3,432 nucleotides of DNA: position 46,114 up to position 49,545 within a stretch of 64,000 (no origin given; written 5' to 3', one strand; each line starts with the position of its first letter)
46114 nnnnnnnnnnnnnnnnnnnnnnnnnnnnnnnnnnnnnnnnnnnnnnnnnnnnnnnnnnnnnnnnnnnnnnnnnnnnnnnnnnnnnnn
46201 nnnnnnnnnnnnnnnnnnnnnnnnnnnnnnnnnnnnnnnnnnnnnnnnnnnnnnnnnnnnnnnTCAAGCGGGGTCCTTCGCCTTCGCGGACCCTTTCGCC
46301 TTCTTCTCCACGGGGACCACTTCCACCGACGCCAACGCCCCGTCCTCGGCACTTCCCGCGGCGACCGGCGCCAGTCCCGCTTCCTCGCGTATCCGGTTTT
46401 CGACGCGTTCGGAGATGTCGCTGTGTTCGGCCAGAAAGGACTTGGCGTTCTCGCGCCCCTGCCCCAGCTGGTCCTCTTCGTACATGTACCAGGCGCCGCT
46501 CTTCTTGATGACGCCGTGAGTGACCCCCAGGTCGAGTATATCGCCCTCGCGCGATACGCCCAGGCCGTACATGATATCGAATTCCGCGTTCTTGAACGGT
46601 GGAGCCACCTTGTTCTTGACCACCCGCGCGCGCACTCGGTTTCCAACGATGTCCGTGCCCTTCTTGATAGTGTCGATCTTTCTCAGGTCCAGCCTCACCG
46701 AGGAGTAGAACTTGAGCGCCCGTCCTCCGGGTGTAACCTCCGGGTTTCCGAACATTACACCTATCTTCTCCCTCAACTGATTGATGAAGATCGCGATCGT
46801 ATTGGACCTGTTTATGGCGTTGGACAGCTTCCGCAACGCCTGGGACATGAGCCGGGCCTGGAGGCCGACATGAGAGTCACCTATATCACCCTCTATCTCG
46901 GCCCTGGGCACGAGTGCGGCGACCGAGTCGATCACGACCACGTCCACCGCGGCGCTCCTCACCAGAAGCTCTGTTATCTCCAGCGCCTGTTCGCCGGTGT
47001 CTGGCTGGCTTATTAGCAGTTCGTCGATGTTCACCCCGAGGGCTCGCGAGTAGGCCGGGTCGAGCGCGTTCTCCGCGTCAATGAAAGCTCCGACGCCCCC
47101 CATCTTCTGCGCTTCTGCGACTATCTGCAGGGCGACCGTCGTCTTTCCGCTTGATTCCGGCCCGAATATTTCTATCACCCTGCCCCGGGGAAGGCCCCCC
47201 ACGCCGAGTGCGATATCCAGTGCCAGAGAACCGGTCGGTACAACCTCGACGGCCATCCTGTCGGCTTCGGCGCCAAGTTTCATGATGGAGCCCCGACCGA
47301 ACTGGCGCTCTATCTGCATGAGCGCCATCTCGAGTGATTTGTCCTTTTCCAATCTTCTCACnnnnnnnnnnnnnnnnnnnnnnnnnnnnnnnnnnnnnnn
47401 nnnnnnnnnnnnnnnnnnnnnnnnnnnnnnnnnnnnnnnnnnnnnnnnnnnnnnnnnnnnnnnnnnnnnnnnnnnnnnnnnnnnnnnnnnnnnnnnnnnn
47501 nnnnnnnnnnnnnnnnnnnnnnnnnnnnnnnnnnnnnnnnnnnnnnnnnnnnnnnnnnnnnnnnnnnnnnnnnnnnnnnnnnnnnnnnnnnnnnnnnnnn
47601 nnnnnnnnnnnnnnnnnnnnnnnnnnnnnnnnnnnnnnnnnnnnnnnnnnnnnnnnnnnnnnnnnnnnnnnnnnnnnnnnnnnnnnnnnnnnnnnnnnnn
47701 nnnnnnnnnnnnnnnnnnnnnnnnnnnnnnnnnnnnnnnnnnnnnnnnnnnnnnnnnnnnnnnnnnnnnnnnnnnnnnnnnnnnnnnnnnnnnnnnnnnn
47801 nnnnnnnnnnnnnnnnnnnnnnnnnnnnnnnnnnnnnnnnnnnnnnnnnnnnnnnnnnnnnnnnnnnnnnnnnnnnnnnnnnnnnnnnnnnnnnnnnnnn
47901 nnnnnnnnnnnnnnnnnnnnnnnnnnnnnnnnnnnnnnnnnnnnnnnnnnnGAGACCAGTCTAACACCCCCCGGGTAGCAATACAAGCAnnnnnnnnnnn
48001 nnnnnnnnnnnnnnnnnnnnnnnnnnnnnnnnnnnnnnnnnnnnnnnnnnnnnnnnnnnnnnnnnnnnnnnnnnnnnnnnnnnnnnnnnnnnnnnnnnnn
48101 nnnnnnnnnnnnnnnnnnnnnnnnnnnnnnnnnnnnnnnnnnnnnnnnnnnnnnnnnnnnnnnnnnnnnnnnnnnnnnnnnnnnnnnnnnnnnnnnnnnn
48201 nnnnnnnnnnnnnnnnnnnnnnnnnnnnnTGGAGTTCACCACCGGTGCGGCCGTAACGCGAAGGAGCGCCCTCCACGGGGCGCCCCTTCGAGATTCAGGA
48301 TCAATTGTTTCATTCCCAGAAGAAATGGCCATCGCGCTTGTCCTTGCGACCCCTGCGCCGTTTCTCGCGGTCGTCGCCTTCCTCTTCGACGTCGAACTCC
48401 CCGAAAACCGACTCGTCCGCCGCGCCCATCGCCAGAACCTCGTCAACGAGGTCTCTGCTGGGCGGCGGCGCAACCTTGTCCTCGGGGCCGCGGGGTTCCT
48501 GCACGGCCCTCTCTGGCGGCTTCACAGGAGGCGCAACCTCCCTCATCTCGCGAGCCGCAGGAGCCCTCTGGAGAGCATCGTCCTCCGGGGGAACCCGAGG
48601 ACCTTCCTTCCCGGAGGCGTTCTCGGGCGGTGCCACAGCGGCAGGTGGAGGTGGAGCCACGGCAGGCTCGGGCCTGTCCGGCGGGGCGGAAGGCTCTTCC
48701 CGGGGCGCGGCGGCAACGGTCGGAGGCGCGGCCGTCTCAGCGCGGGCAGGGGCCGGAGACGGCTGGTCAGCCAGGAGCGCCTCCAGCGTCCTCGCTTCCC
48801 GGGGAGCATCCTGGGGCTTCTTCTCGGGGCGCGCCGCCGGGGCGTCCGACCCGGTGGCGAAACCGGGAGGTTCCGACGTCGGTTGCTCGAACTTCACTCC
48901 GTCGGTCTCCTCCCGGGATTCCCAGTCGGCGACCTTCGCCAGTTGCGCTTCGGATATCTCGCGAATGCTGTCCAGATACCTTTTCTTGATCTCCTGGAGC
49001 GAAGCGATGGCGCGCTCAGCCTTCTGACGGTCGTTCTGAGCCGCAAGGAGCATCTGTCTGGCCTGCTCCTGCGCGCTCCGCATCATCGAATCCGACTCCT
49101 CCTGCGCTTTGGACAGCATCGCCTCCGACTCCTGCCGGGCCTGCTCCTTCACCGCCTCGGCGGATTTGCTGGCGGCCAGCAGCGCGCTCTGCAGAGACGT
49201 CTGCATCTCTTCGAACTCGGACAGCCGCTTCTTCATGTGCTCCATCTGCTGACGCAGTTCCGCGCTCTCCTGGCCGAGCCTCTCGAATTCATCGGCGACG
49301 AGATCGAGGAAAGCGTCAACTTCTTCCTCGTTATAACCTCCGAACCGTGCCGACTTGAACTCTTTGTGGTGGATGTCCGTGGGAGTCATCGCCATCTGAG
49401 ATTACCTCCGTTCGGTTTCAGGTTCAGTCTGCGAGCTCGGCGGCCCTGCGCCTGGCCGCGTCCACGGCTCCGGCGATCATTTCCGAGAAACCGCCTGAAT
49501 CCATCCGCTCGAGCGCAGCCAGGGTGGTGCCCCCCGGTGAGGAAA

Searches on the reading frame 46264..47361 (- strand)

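Call 83: search_protein_families(library=pfam, proteins=[window:46264-47361:-], max_evalue=1e-8)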
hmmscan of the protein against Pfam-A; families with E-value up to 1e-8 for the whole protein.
window:46264-47361:- (365 aa): 2 families
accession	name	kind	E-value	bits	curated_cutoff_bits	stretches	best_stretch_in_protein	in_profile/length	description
PF00154.27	RecA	-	7.7e-137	455.4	27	1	8-270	1-262/262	recA bacterial DNA recombination protein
PF21096.2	RecA_C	-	2.4e-24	85.6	27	1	273-328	1-56/57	RecA C-terminal domain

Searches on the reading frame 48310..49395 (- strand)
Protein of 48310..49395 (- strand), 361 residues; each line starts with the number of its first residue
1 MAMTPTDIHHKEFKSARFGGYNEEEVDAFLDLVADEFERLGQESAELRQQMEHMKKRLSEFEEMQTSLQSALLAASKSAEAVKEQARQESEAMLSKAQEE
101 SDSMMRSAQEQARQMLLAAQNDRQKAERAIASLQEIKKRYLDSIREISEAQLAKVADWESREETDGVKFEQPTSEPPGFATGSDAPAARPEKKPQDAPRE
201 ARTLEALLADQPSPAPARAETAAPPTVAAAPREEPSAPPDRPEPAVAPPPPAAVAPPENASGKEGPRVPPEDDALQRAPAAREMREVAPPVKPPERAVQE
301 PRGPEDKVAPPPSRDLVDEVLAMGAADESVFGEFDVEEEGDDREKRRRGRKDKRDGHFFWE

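Call 83: search_protein_families(library=pfam, proteins=[window:48310-49395:-], max_evalue=1e-8)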
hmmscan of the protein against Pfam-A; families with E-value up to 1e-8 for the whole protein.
window:48310-49395:- (361 aa): 1 family
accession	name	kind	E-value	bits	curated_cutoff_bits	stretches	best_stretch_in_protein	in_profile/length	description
PF05103.18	DivIVA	-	3e-29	102.1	28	1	3-121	1-118/131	DivIVA protein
